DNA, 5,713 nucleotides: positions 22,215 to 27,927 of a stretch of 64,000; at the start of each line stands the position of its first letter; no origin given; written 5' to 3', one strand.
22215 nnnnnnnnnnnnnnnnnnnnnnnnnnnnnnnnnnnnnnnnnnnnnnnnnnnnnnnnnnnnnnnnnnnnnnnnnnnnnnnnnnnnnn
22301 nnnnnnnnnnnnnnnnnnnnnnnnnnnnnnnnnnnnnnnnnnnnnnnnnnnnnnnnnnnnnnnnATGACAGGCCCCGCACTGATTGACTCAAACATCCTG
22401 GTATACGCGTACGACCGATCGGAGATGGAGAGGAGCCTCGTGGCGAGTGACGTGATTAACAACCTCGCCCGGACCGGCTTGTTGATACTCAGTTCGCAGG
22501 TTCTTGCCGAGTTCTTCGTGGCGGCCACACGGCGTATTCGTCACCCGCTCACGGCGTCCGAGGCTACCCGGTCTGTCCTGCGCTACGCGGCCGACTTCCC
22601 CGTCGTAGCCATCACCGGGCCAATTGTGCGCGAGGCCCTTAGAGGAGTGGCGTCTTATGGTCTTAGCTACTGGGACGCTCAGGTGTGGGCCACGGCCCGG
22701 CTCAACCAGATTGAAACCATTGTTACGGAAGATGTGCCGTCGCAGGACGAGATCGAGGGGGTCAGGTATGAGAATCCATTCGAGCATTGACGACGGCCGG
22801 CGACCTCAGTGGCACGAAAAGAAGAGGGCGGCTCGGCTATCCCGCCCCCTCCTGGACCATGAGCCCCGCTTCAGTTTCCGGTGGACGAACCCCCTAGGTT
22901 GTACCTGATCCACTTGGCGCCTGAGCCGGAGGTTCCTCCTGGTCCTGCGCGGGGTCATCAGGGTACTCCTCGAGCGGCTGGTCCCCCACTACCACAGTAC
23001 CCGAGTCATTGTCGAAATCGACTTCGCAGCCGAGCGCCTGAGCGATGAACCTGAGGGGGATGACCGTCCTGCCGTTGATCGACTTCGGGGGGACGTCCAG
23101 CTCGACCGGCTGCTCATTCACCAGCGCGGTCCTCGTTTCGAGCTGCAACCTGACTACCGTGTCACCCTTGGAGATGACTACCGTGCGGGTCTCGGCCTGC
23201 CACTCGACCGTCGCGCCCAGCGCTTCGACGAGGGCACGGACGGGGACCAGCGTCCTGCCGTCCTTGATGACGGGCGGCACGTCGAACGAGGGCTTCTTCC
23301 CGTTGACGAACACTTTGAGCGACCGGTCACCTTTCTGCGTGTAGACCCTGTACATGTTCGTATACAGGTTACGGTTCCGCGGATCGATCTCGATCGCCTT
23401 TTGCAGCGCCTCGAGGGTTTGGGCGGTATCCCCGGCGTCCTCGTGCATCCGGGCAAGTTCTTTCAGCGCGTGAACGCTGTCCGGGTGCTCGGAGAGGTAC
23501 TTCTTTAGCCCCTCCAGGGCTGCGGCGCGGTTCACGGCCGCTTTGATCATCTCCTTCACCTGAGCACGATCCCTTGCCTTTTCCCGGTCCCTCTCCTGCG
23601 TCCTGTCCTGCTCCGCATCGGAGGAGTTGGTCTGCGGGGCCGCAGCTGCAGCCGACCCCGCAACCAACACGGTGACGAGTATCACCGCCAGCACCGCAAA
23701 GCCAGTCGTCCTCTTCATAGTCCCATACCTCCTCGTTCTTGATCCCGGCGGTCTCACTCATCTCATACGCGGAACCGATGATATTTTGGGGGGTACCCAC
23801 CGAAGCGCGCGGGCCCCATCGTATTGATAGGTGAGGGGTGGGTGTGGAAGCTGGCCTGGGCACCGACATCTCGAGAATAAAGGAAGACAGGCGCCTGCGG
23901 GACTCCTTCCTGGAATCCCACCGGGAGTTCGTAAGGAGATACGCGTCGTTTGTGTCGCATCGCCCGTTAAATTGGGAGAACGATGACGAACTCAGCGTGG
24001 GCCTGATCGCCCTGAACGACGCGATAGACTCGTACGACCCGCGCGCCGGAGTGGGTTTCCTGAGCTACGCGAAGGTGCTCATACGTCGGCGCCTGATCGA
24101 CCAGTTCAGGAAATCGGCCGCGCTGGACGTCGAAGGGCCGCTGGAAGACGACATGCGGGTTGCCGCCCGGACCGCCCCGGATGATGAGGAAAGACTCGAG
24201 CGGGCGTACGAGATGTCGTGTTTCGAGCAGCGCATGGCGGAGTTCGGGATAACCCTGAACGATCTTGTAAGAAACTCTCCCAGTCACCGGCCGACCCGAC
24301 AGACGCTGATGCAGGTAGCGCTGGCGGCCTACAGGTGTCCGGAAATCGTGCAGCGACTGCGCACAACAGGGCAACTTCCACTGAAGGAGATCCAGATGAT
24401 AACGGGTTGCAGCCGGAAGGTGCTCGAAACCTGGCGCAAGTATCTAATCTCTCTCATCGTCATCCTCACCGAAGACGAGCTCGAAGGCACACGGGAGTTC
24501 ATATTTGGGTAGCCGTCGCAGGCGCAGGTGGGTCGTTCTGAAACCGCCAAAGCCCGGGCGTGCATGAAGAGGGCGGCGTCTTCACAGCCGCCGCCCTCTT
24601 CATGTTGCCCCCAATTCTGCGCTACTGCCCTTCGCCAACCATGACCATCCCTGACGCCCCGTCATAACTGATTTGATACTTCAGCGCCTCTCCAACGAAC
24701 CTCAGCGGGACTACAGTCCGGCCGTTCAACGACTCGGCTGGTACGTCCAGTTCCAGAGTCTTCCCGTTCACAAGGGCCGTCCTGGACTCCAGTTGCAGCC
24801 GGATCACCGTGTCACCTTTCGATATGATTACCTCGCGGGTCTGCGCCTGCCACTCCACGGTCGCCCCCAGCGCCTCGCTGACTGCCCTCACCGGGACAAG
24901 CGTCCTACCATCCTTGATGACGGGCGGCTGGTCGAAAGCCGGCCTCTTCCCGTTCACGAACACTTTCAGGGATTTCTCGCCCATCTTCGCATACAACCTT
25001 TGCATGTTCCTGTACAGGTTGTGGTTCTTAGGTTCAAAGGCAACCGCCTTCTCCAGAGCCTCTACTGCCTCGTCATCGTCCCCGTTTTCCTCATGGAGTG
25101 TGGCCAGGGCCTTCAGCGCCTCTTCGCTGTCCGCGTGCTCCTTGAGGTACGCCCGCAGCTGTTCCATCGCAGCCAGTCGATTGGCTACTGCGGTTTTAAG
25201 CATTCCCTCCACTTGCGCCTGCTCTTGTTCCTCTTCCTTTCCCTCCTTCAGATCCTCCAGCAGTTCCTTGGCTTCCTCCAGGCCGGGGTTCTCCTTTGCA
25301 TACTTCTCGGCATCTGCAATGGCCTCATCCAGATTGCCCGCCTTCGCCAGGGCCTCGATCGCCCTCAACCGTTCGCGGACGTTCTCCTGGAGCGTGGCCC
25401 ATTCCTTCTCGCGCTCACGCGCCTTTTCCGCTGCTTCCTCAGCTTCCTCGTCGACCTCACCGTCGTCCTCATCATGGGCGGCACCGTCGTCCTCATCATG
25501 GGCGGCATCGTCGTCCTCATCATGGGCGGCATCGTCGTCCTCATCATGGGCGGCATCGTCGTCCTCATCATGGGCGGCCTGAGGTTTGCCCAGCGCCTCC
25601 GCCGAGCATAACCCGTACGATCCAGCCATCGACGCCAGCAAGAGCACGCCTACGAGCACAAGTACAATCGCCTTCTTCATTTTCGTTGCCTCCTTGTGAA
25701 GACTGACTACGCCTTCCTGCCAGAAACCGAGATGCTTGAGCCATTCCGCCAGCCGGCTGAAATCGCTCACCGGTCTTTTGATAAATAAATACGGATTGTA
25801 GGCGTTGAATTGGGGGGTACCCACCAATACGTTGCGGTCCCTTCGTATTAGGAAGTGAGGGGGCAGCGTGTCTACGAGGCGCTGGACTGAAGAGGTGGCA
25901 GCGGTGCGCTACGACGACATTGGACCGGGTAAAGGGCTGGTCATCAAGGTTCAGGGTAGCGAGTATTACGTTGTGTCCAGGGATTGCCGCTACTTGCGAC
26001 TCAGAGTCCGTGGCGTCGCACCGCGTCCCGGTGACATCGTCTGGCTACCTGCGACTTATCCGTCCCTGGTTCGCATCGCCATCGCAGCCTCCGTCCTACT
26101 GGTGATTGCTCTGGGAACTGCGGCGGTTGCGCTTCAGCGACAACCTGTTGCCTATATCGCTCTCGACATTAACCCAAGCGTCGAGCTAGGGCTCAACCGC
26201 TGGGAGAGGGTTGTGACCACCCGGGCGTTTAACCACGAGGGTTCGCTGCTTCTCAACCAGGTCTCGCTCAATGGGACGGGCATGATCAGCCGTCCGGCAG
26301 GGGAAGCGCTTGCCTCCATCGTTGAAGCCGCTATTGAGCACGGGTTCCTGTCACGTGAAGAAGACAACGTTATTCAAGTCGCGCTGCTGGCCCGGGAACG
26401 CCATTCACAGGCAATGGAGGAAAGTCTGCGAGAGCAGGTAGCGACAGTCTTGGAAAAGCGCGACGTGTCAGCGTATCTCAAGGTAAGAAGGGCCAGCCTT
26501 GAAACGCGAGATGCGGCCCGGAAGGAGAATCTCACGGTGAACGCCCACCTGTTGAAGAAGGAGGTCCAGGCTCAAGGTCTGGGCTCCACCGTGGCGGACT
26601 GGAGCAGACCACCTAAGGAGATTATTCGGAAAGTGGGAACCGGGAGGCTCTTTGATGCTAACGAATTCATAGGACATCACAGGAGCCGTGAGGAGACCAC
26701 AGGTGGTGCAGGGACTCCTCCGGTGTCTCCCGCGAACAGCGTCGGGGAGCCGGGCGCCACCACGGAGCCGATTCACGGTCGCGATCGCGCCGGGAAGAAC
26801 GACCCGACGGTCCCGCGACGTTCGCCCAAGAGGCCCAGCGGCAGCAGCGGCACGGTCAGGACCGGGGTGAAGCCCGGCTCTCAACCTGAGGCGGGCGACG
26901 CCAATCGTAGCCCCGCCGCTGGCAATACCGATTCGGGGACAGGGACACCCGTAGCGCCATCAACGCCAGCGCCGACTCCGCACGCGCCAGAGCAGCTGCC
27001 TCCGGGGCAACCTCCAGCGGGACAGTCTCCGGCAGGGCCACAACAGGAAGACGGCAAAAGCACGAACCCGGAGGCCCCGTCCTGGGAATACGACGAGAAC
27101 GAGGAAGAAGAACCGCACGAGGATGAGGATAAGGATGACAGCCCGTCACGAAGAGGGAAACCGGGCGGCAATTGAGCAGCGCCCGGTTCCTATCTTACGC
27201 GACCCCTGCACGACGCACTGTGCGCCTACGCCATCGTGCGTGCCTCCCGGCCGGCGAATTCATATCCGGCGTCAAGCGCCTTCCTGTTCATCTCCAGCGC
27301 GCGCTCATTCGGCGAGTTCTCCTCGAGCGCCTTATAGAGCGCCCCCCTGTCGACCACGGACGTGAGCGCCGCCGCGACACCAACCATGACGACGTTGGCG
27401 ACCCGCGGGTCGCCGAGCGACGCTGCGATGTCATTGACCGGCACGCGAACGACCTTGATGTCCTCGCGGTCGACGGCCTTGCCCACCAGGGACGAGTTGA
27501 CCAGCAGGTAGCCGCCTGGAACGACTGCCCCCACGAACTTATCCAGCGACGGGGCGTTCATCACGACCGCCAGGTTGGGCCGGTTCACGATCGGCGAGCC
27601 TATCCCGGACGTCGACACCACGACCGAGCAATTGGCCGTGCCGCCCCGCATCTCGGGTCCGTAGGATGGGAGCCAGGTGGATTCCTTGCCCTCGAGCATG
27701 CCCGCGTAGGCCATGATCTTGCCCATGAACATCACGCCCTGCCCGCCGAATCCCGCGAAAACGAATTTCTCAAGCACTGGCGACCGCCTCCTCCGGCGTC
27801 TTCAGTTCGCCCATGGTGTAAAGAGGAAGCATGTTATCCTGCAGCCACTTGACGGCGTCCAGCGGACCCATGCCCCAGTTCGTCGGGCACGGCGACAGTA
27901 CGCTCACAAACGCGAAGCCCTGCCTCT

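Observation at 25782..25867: Second copy of the same bidirectional SigI promoter module in front of rsgI and paralog B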

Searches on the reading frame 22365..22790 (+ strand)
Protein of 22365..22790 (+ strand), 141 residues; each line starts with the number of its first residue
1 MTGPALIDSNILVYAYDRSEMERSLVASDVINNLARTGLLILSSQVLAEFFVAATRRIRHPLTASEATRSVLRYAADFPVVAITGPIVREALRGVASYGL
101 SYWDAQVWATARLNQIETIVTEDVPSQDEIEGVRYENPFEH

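Call 64: search_protein_families(library=pfam, proteins=[window:22365-22790:+], max_evalue=0.001)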
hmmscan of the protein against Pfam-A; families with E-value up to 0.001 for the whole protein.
window:22365-22790:+ (141 aa): 1 family
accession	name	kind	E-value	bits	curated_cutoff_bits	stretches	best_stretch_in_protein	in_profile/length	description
PF01850.27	PIN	-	2.9e-11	44.5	23.6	1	6-123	2-111/120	PIN domain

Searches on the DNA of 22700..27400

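Call 39: search_rna_families(source=window, start=22700, end=27400, threshold=evalue, max_evalue=1)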
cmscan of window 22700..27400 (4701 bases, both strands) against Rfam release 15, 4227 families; matches with E-value up to 1: 2.
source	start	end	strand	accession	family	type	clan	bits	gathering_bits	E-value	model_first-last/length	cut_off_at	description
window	23408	23436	-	RF01843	neisseria_FSE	Cis-reg; frameshift_element;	-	26.8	50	0.0064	1-40/40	no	neiserria ribosomal frameshift element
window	25437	25503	-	RF01276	sR53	Gene; snRNA; snoRNA; CD-box;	-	18.6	49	0.5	1-60/60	no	Small nucleolar RNA sR53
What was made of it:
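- Tried and rejected: Rfam at E<=1 found nothing in the intergenic regions (call 39).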

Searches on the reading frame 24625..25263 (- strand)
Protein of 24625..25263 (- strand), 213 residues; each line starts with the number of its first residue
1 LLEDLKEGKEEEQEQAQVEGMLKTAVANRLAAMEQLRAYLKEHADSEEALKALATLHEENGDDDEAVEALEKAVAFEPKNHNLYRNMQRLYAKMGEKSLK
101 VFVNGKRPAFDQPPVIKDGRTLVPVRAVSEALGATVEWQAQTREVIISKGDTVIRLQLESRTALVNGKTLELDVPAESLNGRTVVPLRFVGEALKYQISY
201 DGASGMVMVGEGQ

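Call 46: find_homologous_proteins(query=window:24625-25263:-, max_evalue=1e-20)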
Query window:24625-25263:- (213 aa): 163 proteins with E <= 1e-20 among 1767 candidates; the best 120 are listed.
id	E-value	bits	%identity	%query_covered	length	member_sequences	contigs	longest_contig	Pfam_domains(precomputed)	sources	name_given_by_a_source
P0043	2.1e-129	447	100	100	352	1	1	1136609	PF13414.13,PF13428.13,PF07719.24,PF07833.17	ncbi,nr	ncbi:MAG: tetratricopeptide repeat protein [Firmicutes bacterium]|nr:tetratricopeptide repeat protei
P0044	4.7e-76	273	62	95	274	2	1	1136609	PF14559.13,PF13428.13,PF07833.17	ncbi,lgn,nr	ncbi:MAG: hypothetical protein HPY55_00830 [Firmicutes bacterium]|nr:hypothetical protein [Bacillota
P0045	2.7e-72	261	59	98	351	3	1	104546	PF14559.13,PF13432.13,PF13428.13,PF07833.17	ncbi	ncbi:MAG: stalk domain-containing protein [Ignavibacteriales bacterium]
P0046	6.4e-72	260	62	93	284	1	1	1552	PF14559.13,PF13431.13,PF13371.13,PF13428.13,PF07833.17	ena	-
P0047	1.3e-67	246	54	99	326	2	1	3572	PF14559.13,PF13432.13,PF13428.13,PF07719.24,PF07833.17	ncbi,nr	ncbi:MAG: stalk domain-containing protein [Firmicutes bacterium]|nr:stalk domain-containing protein 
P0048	5.7e-48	181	56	69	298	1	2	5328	PF13414.13,PF00515.35,PF07719.24,PF07833.17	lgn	-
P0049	9.8e-48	181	56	69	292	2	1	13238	PF13414.13,PF07833.17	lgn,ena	-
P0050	2.3e-47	179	61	67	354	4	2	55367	PF12569.15,PF13428.13,PF07833.17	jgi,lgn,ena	-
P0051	2.7e-46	176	46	95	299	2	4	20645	PF13414.13,PF07719.24,PF07833.17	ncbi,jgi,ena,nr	ncbi:MAG: tetratricopeptide repeat protein [Clostridia bacterium]|nr:tetratricopeptide repeat protei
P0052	4.8e-39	152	49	75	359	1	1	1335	PF07833.17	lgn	-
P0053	6.5e-35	139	42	84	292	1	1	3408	PF07833.17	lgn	-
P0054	1.1e-34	138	46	73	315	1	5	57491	PF07719.24,PF07833.17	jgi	-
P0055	1.5e-34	138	48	71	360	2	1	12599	PF07833.17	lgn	-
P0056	1.5e-33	134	47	68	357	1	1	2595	PF07833.17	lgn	-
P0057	8.7e-33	132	55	63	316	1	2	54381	PF07833.17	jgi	-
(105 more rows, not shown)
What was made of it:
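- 24622..25680 (-): parB: paralogous secreted TPR + Cu_amine_oxidN1 protein, 352 aa. Long architecture, with repeats in the N-terminal part encoded by a 24-nt tandem repeat at 25430-25573. Identical to P0043 (call 46).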

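Call 48: find_encoding_contigs(protein=P0045, flank=6000, max_places=3)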
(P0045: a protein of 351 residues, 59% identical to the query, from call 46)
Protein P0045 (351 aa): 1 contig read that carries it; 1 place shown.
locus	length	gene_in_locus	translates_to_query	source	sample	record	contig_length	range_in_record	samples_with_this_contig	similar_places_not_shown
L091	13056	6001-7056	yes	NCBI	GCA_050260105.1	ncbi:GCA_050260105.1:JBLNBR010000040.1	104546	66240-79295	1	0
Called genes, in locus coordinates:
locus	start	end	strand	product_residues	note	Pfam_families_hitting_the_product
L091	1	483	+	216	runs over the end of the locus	PF01891:CbiM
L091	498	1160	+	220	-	PF02361:CbiQ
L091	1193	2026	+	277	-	PF00005:ABC_tran, PF13304:AAA_21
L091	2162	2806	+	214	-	PF03006:HlyIII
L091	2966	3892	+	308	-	PF01515:PTA_PTB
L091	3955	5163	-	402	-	PF23750:RsgI_M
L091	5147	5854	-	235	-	PF04542:Sigma70_r2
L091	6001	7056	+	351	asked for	PF13428:TPR_14 (faint), PF14559:TPR_19 (faint), PF13432:TPR_16 (weak), PF07833:Cu_amine_oxidN1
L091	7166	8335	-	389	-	PF12704:MacB_PCD, PF02687:FtsX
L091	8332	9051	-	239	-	PF00005:ABC_tran, PF02463:SMC_N (faint), PF13304:AAA_21 (faint)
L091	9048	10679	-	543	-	PF25917:BSH_RND (weak), PF25973:BSH_CzcB (weak), PF25984:BSH_YknX, PF25917:BSH_RND, PF25973:BSH_CzcB, PF25990:Beta-barrel_YknX, PF25967:RND-MFP_C, PF25975:CzcB_C, +6 more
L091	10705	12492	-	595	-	PF00672:HAMP, PF00512:HisKA, PF13581:HATPase_c_2 (weak), PF02518:HATPase_c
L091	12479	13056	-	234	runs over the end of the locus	PF00072:Response_reg, PF00486:Trans_reg_C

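Call 49: find_encoding_contigs(protein=P0046, flank=3000, max_places=3)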
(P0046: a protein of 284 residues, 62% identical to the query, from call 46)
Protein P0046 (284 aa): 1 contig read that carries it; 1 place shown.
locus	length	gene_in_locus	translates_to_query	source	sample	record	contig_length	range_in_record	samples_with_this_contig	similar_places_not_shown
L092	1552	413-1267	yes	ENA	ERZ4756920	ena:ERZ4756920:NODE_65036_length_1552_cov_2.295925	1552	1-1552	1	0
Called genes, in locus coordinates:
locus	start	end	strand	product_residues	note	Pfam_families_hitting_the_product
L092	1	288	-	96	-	?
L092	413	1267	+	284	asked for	PF13428:TPR_14 (faint), PF13371:TPR_9 (weak), PF14559:TPR_19 (weak), PF13431:TPR_17 (faint), PF07833:Cu_amine_oxidN1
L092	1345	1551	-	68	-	?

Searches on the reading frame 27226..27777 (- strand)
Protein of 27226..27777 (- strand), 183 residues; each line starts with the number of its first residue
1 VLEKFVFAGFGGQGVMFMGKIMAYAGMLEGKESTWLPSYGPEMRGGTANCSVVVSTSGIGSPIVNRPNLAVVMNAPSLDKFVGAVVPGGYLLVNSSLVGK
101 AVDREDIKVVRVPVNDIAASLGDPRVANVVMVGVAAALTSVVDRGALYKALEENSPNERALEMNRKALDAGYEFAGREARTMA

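Call 64: search_protein_families(library=pfam, proteins=[window:27226-27777:-], max_evalue=0.001)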
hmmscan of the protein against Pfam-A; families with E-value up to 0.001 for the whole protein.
window:27226-27777:- (183 aa): 1 family
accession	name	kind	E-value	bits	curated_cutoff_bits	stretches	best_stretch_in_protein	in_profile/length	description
PF01558.24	POR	-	2.9e-39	135.5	27.4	1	11-173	1-173/173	Pyruvate ferredoxin/flavodoxin oxidoreductase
